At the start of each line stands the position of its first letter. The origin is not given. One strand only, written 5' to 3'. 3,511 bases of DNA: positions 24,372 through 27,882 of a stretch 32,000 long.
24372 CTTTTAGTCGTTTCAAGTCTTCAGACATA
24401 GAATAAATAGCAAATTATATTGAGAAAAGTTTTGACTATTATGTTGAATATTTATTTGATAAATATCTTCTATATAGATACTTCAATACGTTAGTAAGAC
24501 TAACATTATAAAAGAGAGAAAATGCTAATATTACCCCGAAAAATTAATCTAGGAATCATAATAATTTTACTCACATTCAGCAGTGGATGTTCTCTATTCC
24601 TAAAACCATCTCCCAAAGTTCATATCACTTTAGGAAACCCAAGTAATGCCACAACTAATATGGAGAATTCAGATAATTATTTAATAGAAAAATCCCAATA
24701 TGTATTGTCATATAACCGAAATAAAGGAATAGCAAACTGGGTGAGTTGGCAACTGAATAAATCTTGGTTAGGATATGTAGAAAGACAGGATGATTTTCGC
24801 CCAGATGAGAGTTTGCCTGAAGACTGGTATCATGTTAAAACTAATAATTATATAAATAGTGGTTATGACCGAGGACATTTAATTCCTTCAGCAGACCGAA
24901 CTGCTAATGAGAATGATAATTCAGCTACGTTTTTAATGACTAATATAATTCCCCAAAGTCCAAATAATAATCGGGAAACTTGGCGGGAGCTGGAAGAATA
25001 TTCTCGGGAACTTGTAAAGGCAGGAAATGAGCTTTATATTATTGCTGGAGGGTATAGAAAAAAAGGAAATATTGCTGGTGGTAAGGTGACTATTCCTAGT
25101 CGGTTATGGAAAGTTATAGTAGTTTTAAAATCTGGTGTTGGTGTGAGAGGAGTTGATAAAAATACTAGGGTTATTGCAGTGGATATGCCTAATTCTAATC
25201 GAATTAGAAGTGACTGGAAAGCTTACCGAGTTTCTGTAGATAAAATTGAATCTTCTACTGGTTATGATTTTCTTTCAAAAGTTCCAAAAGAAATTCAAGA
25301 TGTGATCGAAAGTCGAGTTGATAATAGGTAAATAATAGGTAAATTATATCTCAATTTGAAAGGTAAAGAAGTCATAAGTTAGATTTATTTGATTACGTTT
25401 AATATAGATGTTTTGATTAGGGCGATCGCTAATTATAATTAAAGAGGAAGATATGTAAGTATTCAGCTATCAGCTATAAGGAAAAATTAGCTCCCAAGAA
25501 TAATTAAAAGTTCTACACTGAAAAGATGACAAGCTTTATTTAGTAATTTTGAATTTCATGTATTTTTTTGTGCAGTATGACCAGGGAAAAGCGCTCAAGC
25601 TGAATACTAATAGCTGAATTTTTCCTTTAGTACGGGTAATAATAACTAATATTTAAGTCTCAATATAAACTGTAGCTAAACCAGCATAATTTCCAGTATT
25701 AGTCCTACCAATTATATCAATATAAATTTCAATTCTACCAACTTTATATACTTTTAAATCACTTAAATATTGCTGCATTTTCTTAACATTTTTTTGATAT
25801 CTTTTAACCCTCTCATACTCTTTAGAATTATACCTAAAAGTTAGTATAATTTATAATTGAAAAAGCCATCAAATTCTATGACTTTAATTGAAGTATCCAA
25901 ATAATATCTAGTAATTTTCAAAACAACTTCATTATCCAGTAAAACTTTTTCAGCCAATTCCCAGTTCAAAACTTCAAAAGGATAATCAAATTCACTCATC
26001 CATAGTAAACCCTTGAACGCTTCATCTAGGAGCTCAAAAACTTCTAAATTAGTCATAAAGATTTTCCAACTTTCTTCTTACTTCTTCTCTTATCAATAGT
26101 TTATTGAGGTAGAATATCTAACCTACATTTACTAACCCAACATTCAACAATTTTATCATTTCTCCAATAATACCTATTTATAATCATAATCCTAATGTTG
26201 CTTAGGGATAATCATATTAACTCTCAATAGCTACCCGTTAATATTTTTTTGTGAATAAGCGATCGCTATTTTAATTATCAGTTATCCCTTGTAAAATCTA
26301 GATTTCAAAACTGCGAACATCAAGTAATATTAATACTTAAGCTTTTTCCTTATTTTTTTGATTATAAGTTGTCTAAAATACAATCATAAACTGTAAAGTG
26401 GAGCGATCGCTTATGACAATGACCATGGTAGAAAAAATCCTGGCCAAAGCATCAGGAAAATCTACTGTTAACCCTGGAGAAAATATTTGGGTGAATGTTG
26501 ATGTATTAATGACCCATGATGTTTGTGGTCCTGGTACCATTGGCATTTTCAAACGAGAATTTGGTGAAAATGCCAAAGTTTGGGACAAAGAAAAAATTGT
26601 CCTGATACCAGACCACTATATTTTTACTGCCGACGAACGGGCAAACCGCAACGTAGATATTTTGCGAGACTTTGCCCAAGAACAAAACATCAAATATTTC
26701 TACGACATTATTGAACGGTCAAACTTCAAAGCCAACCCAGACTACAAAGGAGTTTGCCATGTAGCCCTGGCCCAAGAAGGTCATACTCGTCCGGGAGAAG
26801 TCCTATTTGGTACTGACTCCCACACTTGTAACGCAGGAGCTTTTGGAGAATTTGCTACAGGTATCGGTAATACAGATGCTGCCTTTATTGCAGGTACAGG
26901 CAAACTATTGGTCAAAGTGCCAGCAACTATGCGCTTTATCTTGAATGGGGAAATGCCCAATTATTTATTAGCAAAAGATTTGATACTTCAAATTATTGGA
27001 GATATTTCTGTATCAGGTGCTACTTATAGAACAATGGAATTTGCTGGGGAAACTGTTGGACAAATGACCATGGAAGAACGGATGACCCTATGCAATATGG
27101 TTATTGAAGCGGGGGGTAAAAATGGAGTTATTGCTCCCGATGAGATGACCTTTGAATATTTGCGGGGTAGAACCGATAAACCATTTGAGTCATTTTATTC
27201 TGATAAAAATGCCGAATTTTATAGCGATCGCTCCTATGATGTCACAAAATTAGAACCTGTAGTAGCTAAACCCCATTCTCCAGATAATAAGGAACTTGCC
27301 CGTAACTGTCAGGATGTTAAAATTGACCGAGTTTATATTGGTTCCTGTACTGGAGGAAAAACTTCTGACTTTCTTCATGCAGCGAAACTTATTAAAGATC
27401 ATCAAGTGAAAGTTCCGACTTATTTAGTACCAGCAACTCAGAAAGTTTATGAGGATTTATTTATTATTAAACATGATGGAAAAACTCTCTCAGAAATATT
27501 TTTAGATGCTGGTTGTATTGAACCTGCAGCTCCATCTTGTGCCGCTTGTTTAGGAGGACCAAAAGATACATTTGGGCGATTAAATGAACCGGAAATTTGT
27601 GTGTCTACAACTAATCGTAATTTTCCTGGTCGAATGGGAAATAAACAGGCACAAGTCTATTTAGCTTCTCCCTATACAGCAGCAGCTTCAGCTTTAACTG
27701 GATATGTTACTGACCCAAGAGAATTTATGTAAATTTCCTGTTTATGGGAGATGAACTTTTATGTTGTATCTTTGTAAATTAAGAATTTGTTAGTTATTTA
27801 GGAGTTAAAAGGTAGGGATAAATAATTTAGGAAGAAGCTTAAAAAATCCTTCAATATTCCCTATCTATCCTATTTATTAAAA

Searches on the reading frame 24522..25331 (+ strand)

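Call 70: search_protein_families(library=pfam, proteins=[window:24522-25331:+])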
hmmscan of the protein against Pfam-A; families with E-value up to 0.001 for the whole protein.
window:24522-25331:+ (269 aa): 2 families
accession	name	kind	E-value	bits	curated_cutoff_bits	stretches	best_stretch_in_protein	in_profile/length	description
PF01223.29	Endonuclease_NS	-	3.8e-57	193.9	23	1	40-256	4-222/223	DNA/RNA non-specific endonuclease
PF13930.12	Endonuclea_NS_2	-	0.00045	20.9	27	0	104-172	42-108/132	DNA/RNA non-specific endonuclease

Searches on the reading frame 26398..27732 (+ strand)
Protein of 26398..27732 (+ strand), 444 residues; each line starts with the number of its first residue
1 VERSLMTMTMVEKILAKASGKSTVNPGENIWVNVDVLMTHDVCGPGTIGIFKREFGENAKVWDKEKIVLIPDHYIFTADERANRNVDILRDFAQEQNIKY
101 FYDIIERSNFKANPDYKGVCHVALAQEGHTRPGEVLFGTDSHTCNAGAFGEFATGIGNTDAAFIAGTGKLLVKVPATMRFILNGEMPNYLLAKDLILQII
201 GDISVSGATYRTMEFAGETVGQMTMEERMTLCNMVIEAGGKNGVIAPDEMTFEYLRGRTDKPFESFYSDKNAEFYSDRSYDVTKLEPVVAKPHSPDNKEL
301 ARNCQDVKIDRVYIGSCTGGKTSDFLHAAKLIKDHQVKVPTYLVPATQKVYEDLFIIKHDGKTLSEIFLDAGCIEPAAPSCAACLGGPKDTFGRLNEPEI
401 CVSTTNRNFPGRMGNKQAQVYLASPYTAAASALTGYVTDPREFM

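Call 70: search_protein_families(library=pfam, proteins=[window:26398-27732:+])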
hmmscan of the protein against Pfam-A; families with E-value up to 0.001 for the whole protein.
window:26398-27732:+ (444 aa): 1 family
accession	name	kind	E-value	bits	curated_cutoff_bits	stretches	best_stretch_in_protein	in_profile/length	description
PF00330.25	Aconitase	-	1.6e-84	285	28.7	2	25-297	12-299/463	Aconitase family (aconitate hydratase)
